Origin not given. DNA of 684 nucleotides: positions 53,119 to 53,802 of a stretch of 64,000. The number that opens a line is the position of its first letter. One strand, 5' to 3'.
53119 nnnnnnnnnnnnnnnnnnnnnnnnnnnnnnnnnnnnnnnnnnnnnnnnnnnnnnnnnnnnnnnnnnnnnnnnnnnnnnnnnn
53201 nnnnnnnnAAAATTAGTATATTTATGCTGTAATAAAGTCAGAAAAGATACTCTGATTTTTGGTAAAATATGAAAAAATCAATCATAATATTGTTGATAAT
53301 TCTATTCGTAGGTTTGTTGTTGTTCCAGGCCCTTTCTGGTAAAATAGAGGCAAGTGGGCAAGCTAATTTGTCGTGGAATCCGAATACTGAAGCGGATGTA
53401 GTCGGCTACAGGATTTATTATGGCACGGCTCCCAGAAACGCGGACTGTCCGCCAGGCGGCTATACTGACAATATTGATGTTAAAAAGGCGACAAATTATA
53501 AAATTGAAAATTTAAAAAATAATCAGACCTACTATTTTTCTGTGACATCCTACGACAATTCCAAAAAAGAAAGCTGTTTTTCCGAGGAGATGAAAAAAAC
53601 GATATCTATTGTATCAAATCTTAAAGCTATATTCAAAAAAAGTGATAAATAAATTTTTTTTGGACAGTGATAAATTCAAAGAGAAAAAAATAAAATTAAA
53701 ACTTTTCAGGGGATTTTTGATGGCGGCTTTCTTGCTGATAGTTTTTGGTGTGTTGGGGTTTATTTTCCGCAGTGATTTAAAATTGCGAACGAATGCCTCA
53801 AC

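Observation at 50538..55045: Surface-protein cluster with FN3 domains split across polypeptides: two lyase-like proteins end in an orphan FN3 A-strand, and the next two proteins start with FN3 domains lacking it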

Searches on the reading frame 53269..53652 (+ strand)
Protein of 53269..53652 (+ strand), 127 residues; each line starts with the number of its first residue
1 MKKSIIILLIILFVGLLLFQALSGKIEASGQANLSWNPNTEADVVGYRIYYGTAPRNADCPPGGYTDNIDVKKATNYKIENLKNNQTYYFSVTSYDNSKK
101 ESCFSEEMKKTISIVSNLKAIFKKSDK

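Call 3: search_protein_families(library=pfam, proteins=[window:53269-53652:+], max_evalue=1)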
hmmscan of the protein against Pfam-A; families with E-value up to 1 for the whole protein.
window:53269-53652:+ (127 aa): 7 families
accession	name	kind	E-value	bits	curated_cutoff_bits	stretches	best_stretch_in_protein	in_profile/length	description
PF00041.27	fn3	-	9.2e-08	32.6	25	1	29-98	13-72/84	Fibronectin type III domain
PF16656.11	Pur_ac_phosph_N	-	2.7e-05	25.1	30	1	29-97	12-83/93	Purple acid Phosphatase, N-terminal domain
PF16389.11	DUF4998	-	0.00079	19.5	29.1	1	31-107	34-105/199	Domain of unknown function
PF10179.15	NDNF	-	0.016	15.7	27.3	1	72-104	86-118/127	Neuron-derived neurotrophic factor, first Fn(III) domain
PF09294.16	Interfer-bind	-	0.018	15.7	21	1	71-106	61-97/104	Interferon-alpha/beta receptor, fibronectin type III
PF25788.1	Ig_Rha78A_N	-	0.032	14.9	27.4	1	34-107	22-96/105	Rha78A-like, N-terminal immunoglobulin domain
PF23608.1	Ig_ILCR1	-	0.04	14.4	27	1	72-108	63-99/114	ILCR1 Ig-like domain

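Call 25: find_homologous_proteins(query=window:53269-53652:+)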
Query window:53269-53652:+ (127 aa): 124 proteins with E <= 0.001 among 164 candidates; the best 120 are listed.
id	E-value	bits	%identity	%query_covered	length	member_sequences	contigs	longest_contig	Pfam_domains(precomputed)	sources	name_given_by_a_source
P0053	1.6e-77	275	100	100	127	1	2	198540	PF00041.28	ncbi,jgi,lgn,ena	ncbi:MAG: fibronectin type III domain-containing protein [Parcubacteria group bacterium]|jgi:hypothe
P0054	9.3e-62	224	82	90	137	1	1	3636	PF00041.28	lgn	-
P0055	7.4e-58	212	75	100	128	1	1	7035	PF00041.28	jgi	jgi:hypothetical protein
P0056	1.2e-56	208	79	98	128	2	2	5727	PF00041.28,PF16656.12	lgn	-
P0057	1.0e-55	205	79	83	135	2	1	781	PF00041.28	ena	-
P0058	2.7e-54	200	76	83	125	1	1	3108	PF00041.28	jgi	-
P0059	7.1e-54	199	80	88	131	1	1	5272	PF00041.28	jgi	jgi:hypothetical protein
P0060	1.1e-52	195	79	89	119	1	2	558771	PF00041.28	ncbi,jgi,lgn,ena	ncbi:MAG: fibronectin type III domain-containing protein [Parcubacteria group bacterium]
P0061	5.3e-52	193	75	85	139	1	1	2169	PF00041.28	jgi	-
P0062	5.8e-51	189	71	83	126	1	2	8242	PF00041.28,PF16656.12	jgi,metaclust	metaclust:\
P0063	2.4e-48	181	73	88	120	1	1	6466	PF00041.28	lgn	-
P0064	6.9e-38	147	76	57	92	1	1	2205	-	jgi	jgi:hypothetical protein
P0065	3.7e-36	142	55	96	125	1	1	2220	PF00041.28,PF16656.12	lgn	-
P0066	1.9e-35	139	53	87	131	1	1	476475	PF00041.28,PF16656.12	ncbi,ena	-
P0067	3.8e-35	138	57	89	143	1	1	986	PF00041.28,PF16656.12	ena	-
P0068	4.6e-35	138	59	78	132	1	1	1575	PF00041.28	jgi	jgi:hypothetical protein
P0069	8.3e-35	137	53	97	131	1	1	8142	PF00041.28,PF16656.12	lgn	-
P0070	9.4e-35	137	65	68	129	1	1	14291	PF00041.28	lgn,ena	-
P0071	1.4e-34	137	53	96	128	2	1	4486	PF00041.28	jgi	jgi:hypothetical protein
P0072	2.1e-34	136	57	87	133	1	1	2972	PF00041.28,PF16656.12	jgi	jgi:hypothetical protein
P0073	2.4e-34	136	54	97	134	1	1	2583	PF00041.28,PF16656.12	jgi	jgi:fibronectin type 3 domain-containing protein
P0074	3.1e-34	135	63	76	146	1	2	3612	PF00041.28,PF16656.12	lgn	-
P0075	3.2e-34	135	59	75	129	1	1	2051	PF00041.28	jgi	jgi:hypothetical protein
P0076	3.3e-34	135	54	97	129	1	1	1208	PF00041.28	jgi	jgi:hypothetical protein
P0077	3.5e-34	135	56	90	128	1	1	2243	PF00041.28,PF16656.12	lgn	-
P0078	7.1e-34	134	66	68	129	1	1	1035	PF00041.28,PF16656.12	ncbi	-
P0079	1.5e-33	133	53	97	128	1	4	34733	PF00041.28,PF16656.12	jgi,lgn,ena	-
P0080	1.9e-33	133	56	86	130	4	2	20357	PF00041.28,PF16656.12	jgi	-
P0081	6.5e-33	131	55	92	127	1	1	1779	PF00041.28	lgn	-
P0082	6.9e-33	131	55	85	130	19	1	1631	PF00041.28,PF16656.12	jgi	jgi:hypothetical protein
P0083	9.2e-33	131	54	93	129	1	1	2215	PF00041.28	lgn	-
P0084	1.5e-32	130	62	70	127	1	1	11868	PF00041.28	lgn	-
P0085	1.8e-32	130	62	70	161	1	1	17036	PF00041.28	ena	-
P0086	3.0e-32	129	51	76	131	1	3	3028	PF00041.28,PF16656.12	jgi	-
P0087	3.1e-32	129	51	98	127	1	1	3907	PF00041.28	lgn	-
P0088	4.1e-32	129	59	79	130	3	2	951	PF00041.28,PF16656.12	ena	-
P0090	5.7e-32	128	51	98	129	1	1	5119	PF00041.28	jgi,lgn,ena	-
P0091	5.7e-32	128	59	73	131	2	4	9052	PF00041.28,PF16656.12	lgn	-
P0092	6.0e-32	128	53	95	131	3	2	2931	PF00041.28,PF16656.12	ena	-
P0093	1.0e-31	127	56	77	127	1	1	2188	PF00041.28,PF16656.12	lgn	-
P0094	1.1e-31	127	50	89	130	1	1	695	PF00041.28,PF16656.12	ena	-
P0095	1.2e-31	127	55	89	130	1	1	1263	PF00041.28,PF16656.12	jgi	jgi:hypothetical protein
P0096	1.6e-31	127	50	94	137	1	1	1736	PF00041.28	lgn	-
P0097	2.0e-31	126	56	85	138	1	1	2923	PF00041.28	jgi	jgi:hypothetical protein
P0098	2.4e-31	126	50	98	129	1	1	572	PF00041.28,PF16656.12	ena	-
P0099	2.6e-31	126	64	76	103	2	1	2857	PF00041.28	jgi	-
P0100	2.8e-31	126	61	70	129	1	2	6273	PF00041.28,PF16656.12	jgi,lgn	-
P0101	2.9e-31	126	55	75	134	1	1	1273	PF00041.28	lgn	-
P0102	4.1e-31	125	61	70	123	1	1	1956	PF00041.28,PF16656.12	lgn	-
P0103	7.7e-31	125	57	72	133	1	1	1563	PF00041.28,PF16656.12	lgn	-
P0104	9.8e-31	124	51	80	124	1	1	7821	PF00041.28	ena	-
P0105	1.3e-30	124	48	95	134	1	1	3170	PF00041.28,PF16656.12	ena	-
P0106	1.6e-30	123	51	94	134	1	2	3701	PF00041.28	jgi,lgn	jgi:hypothetical protein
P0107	2.0e-30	123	50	94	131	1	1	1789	PF00041.28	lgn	-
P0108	2.2e-30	123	63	69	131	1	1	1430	PF00041.28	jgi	jgi:hypothetical protein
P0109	2.6e-30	123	53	89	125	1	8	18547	PF00041.28,PF16656.12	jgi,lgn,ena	-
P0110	2.9e-30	123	50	83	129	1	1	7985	PF00041.28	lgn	-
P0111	3.3e-30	122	50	80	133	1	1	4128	PF00041.28,PF16656.12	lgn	-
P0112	4.0e-30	122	53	84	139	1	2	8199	PF00041.28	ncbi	-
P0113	4.1e-30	122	58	74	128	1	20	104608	PF00041.28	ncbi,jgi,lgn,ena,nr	ncbi:MAG: hypothetical protein A2271_02845 [Candidatus Moranbacteria bacterium RIFOXYA12_FULL_35_19]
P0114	5.4e-30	122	57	76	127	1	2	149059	PF00041.28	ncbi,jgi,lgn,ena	ncbi:MAG: fibronectin type III domain-containing protein [Patescibacteria group bacterium]|jgi:hypot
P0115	6.3e-30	122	52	80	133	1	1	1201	PF00041.28,PF16656.12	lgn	-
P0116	7.9e-30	121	48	98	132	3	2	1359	PF00041.28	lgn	-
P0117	9.5e-30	121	50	78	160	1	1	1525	PF00041.28,PF16656.12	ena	-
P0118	1.0e-29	121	52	89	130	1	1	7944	PF00041.28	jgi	-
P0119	1.1e-29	121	61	74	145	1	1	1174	PF00041.28,PF16656.12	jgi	-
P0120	1.9e-29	120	60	73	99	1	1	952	PF00041.28,PF16656.12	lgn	-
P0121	1.9e-29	120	48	83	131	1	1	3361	PF28033.1,PF00041.28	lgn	-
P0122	2.1e-29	120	47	98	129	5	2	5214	PF00041.28,PF16656.12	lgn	-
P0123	2.5e-29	120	46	91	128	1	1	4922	PF00041.28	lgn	-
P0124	2.5e-29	120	50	91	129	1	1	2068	PF00041.28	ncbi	-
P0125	3.3e-29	119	56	76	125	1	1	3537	PF00041.28,PF16656.12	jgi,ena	-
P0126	3.9e-29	119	57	75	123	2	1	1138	PF00041.28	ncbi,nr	ncbi:MAG: fibronectin type III domain-containing protein, partial [Candidatus Pacebacteria bacterium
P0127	4.4e-29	119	51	85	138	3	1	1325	PF00041.28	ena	-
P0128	5.0e-29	119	54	84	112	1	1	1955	PF16389.12,PF00041.28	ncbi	-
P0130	6.3e-29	118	48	97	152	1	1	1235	PF00041.28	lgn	-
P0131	6.4e-29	118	54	89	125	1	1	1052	PF00041.28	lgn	-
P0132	6.7e-29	118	59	68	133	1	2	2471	PF00041.28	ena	-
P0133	8.7e-29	118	52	85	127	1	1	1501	PF16389.12,PF00041.28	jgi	jgi:hypothetical protein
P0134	1.2e-28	117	54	78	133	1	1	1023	PF00041.28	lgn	-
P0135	1.6e-28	117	47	98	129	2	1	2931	PF00041.28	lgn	-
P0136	2.2e-28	117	56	78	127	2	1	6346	PF00041.28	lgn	-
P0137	2.5e-28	116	59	70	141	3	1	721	PF16389.12,PF00041.28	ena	-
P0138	3.7e-28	116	50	80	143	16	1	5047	PF00041.28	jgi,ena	-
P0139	4.2e-28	116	51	83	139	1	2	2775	PF00041.28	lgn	-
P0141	5.3e-28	115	53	75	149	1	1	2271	PF00041.28,PF16656.12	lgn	-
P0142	5.4e-28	115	56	75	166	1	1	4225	PF00041.28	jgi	jgi:hypothetical protein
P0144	7.9e-28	115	50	86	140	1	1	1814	PF00041.28,PF16656.12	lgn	-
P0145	8.7e-28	115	55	68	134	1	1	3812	PF00041.28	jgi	jgi:hypothetical protein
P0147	1.5e-27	114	60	64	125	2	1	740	PF00041.28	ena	-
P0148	2.0e-27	113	54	76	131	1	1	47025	PF00041.28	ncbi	-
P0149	2.1e-27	113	48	88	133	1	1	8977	PF00041.28,PF16656.12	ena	-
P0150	2.2e-27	113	56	73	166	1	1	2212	PF00041.28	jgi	jgi:hypothetical protein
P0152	3.6e-27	113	55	69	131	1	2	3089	PF00041.28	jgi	jgi:hypothetical protein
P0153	3.6e-27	113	52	80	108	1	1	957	PF00041.28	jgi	jgi:hypothetical protein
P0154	4.5e-27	112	60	69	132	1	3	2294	PF00041.28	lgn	-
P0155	5.5e-27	112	55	72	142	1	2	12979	PF00041.28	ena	-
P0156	9.1e-27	111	49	88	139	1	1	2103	PF00041.28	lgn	-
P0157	3.0e-26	110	47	87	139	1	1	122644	PF00041.28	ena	-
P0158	4.5e-26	109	58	67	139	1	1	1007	PF00041.28,PF16656.12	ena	-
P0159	7.4e-26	108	46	88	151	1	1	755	PF00041.28,PF16656.12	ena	-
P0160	8.7e-26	108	50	81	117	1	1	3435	PF00041.28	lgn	-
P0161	1.1e-25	108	46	88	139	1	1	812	PF00041.28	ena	-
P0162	1.3e-25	108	52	84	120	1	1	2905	PF00041.28,PF16656.12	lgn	-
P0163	1.5e-25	107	52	85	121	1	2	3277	PF00041.28,PF16656.12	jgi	jgi:hypothetical protein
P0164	7.7e-25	105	58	64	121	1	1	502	PF00041.28,PF16656.12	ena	-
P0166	2.2e-24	104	55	72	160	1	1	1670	PF00041.28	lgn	-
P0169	3.5e-23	100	43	89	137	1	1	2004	PF00041.28,PF16656.12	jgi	jgi:hypothetical protein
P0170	9.8e-23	98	53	68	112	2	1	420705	PF00041.28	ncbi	-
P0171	2.6e-22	97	46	88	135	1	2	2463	PF00041.28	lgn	-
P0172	2.8e-22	97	52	66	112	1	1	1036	PF00041.28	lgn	-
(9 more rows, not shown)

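Call 27: find_encoding_contigs(protein=P0060, flank=10000, max_places=2)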
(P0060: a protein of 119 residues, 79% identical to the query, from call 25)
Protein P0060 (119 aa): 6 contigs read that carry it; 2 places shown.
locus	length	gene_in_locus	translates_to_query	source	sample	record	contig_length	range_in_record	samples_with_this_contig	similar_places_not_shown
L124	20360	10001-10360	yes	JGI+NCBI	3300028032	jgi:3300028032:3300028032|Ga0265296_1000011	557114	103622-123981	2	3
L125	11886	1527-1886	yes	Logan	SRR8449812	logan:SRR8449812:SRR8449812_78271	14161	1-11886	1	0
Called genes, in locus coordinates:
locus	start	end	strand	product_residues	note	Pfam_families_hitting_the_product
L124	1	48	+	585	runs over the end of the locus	PF22842:Pel9A-like_beta_helix, PF13229:Beta_helix, PF05048:NosD (weak), PF13229:Beta_helix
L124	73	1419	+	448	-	-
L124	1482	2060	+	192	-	-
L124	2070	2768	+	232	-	PF08843:AbiEii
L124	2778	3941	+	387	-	-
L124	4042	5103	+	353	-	PF02661:Fic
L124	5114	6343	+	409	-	PF22842:Pel9A-like_beta_helix, PF13229:Beta_helix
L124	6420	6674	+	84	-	PF01541:GIY-YIG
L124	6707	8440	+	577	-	PF22842:Pel9A-like_beta_helix, PF05048:NosD (weak), PF13229:Beta_helix, PF05048:NosD (weak), PF13229:Beta_helix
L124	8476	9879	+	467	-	PF13204:Apiosidase (weak), PF12904:Collagen_bind_2 (weak)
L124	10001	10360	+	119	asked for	PF00041:fn3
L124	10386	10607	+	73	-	-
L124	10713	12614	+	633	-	-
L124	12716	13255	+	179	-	PF00041:fn3 (weak)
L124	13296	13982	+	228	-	-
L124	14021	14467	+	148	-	PF00571:CBS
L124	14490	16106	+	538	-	PF19077:Big_13 (weak)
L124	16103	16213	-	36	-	-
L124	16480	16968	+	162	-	PF01029:NusB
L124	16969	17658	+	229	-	PF22935:RM44_endonuclase, PF14622:Ribonucleas_3_3, PF00636:Ribonuclease_3, PF00035:dsrm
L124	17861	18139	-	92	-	-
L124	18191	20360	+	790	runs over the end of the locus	PF02463:SMC_N, PF13175:AAA_15, PF13476:AAA_23 (faint), PF13304:AAA_21 (weak)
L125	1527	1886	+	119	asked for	PF00041:fn3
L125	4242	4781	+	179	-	PF00041:fn3 (weak)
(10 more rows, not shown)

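Call 28: find_encoding_contigs(protein=P0066, flank=10000, max_places=2)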
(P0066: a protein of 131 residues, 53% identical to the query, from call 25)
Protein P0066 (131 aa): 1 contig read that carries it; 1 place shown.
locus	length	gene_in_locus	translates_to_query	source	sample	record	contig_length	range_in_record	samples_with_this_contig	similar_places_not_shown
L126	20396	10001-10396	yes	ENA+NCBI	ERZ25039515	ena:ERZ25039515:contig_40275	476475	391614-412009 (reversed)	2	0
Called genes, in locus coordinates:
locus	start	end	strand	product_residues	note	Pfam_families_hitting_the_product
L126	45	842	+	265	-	PF05013:FGase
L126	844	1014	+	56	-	-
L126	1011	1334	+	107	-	-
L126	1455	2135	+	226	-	-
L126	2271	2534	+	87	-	PF01022:HTH_5 (faint), PF12840:HTH_20 (weak)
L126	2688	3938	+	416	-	PF00587:tRNA-synt_2b, PF03129:HGTP_anticodon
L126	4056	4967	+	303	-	PF02401:LYTB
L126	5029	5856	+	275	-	PF00072:Response_reg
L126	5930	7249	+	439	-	PF01336:tRNA_anti-codon, PF00152:tRNA-synt_2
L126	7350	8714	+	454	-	-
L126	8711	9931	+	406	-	-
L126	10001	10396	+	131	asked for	PF00041:fn3, PF16656:Pur_ac_phosph_N (weak)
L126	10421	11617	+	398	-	PF07690:MFS_1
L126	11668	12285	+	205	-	PF18933:PsbP_2 (weak)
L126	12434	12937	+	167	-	PF04073:tRNA_edit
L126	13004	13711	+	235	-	PF02616:SMC_ScpA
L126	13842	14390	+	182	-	PF04079:SMC_ScpB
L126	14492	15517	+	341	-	PF00768:Peptidase_S11, PF13354:Beta-lactamase2 (weak)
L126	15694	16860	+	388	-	PF00953:Glycos_transf_4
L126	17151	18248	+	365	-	PF00162:PGK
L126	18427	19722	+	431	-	PF03952:Enolase_N, PF00113:Enolase_C, PF13378:MR_MLE_C (faint)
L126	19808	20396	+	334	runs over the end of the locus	PF00294:PfkB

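Call 29: find_encoding_contigs(protein=P0113, flank=10000, max_places=2)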
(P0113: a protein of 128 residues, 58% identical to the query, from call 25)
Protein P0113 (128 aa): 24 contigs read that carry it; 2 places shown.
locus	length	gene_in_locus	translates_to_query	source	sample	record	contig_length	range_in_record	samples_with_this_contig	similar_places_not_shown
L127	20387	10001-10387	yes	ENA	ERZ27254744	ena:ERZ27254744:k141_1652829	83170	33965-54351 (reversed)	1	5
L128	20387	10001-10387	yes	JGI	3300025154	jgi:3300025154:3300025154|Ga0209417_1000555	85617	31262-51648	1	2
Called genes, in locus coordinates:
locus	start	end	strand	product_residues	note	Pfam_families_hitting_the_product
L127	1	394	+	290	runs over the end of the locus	-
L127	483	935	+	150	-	PF00571:CBS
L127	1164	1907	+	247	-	PF00041:fn3 (weak)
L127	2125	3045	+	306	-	-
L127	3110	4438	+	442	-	-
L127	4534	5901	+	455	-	PF13173:AAA_14, PF13635:DUF4143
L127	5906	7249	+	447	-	-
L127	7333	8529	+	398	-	PF13173:AAA_14, PF13401:AAA_22 (faint), PF13635:DUF4143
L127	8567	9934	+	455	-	-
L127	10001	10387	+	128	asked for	PF00041:fn3 (weak)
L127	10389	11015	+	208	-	PF00041:fn3 (faint)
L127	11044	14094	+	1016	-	PF09479:Flg_new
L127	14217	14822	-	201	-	PF01195:Pept_tRNA_hydro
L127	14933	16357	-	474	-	PF03816:LytR_cpsA_psr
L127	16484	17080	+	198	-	PF10502:Peptidase_S26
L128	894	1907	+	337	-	PF00041:fn3 (weak)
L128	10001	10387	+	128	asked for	PF00041:fn3 (weak)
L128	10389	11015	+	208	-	PF00041:fn3 (faint)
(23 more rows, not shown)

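Call 31: find_encoding_contigs(protein=P0114, flank=10000, max_places=1)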
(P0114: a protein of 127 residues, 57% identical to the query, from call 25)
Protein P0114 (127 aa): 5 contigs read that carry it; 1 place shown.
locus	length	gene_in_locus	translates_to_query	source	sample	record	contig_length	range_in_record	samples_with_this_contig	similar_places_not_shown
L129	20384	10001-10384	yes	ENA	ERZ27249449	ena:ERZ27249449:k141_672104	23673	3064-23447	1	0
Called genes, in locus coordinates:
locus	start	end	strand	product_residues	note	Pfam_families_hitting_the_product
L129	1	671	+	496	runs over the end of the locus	-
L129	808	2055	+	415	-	-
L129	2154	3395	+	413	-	-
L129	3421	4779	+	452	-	-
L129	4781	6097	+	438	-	-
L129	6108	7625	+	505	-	-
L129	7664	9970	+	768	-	PF13229:Beta_helix (weak)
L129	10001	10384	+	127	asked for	PF00041:fn3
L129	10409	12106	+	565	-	-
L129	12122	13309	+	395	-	PF02547:Queuosine_synth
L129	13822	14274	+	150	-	PF01029:NusB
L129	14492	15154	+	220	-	PF14622:Ribonucleas_3_3, PF22935:RM44_endonuclase (weak), PF00636:Ribonuclease_3, PF00035:dsrm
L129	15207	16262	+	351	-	PF00437:T2SSE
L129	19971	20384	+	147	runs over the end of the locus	PF00961:LAGLIDADG_1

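Call 32: find_encoding_contigs(protein=P0157, flank=10000, max_places=1)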
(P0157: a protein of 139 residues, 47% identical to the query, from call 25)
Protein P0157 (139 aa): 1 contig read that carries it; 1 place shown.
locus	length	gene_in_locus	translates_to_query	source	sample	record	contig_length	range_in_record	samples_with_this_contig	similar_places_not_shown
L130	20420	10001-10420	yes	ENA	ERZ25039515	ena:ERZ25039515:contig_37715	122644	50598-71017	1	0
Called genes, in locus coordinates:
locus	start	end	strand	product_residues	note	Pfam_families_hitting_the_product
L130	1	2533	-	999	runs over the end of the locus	PF01835:MG2 (faint), PF07705:CARDB, PF13517:FG-GAP_3 (faint), PF01839:FG-GAP (weak)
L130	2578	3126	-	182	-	PF01835:MG2 (faint), PF07703:A2M_BRD (faint)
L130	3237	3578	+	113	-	PF00562:RNA_pol_Rpb2_6, PF04560:RNA_pol_Rpb2_7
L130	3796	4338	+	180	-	PF04997:RNA_pol_Rpb1_1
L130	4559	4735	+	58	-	PF04997:RNA_pol_Rpb1_1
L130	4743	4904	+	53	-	PF04997:RNA_pol_Rpb1_1 (weak)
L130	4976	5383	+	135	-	PF00623:RNA_pol_Rpb1_2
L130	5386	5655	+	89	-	-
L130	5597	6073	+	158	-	PF04983:RNA_pol_Rpb1_3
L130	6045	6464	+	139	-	PF04998:RNA_pol_Rpb1_5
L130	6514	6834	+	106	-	PF04998:RNA_pol_Rpb1_5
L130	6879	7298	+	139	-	PF04998:RNA_pol_Rpb1_5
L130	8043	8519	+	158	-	PF17854:FtsK_alpha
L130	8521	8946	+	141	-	PF17854:FtsK_alpha (weak), PF01580:FtsK_SpoIIIE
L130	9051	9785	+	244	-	PF01580:FtsK_SpoIIIE, PF09397:FtsK_gamma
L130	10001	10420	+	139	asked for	PF00041:fn3 (weak)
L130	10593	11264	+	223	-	PF00963:Cohesin (weak)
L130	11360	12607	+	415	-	PF00963:Cohesin (weak), PF10179:NDNF (faint), PF00041:fn3, PF16656:Pur_ac_phosph_N (weak), PF00404:Dockerin_1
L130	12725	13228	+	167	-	PF16656:Pur_ac_phosph_N (weak), PF00041:fn3, PF00404:Dockerin_1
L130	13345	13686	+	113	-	-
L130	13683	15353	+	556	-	PF17957:Big_7, PF00041:fn3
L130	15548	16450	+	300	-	PF00154:RecA_N, PF06745:ATPase (weak), PF08423:Rad51 (weak), PF27531:MT3502_N (weak), PF21096:RecA_C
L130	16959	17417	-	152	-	PF00436:SSB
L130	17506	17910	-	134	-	PF01250:Ribosomal_S6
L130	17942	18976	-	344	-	PF01926:MMR_HSR1, PF02421:FeoB_N (weak), PF06071:YchF-GTPase_C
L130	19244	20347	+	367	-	PF02878:PGM_PMM_I, PF02879:PGM_PMM_II, PF02880:PGM_PMM_III, PF00408:PGM_PMM_IV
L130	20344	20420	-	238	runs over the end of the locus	PF00579:tRNA-synt_1b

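Call 33: find_encoding_contigs(protein=P0170, flank=10000, max_places=1)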
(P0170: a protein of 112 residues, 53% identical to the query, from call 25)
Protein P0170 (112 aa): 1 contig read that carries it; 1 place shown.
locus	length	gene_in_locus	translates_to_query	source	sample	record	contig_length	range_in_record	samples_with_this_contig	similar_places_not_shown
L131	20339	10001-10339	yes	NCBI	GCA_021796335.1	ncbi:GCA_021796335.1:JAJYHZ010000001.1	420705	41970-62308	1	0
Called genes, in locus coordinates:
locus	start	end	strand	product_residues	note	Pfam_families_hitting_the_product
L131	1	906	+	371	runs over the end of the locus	PF03054:tRNA_Me_trans, PF20259:tRNA_Me_trans_M, PF20258:tRNA_Me_trans_C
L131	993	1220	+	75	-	PF09851:SHOCT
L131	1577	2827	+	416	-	PF00579:tRNA-synt_1b, PF22421:SYY_C-terminal, PF01479:S4 (weak)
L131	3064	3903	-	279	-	-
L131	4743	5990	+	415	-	PF26900:Phage_lambda_Ea47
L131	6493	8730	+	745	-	PF13229:Beta_helix (faint), PF13620:CarboxypepD_reg (weak)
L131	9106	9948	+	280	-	-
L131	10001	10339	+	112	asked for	PF00041:fn3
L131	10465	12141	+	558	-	PF00041:fn3 (faint), PF01471:PG_binding_1 (weak)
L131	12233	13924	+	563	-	-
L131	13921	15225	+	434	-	PF01471:PG_binding_1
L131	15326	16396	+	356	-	PF07143:AttH, PF17186:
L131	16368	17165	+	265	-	PF13175:AAA_15 (faint), PF00005:ABC_tran, PF13304:AAA_21 (weak)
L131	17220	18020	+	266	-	PF01061:ABC2_membrane, PF12698:ABC2_membrane_3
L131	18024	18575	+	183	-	-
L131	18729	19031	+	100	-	PF00829:Ribosomal_L21p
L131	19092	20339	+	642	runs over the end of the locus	PF00122:E1-E2_ATPase, PF00702:Hydrolase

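Call 34: find_encoding_contigs(protein=P0148, flank=10000, max_places=1)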
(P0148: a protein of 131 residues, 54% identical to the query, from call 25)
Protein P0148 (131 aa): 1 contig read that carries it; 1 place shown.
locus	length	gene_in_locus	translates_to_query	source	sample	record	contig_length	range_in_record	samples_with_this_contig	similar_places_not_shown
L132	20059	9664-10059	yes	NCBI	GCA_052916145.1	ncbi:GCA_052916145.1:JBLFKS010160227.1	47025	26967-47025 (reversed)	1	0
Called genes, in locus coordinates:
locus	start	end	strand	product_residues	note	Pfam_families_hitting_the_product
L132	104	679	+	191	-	-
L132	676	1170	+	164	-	PF02075:RuvC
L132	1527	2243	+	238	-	PF06067:DUF932 (weak)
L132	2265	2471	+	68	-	-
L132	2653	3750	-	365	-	PF12705:PDDEXK_1 (faint)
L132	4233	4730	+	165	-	-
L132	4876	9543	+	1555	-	-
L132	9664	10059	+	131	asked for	PF00041:fn3 (weak)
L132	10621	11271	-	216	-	-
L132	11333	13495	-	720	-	PF20245:DUF6600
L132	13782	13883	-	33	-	-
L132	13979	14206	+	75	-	PF12844:HTH_19, PF13560:HTH_31, PF13443:HTH_26, PF01381:HTH_3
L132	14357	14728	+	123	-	PF13443:HTH_26 (weak), PF13560:HTH_31, PF12844:HTH_19 (weak), PF01381:HTH_3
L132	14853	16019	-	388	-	PF00149:Metallophos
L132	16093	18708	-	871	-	-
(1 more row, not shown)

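Call 44: search_protein_families(library=ncbifam, proteins=[window:53269-53652:+], max_evalue=0.1)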
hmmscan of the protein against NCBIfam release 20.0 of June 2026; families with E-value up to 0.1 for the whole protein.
window:53269-53652:+ (127 aa): 2 families
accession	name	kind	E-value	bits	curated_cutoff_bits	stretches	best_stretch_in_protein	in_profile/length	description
NF045522.1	MXAN_2561_fam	equivalog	0.025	14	150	1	69-110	215-256/304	MXAN_2561 family MXYO-CTERM-anchored protein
NF011758.0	PRK15211.1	equivalog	0.043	13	248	1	78-117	159-198/230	fimbrial chaperone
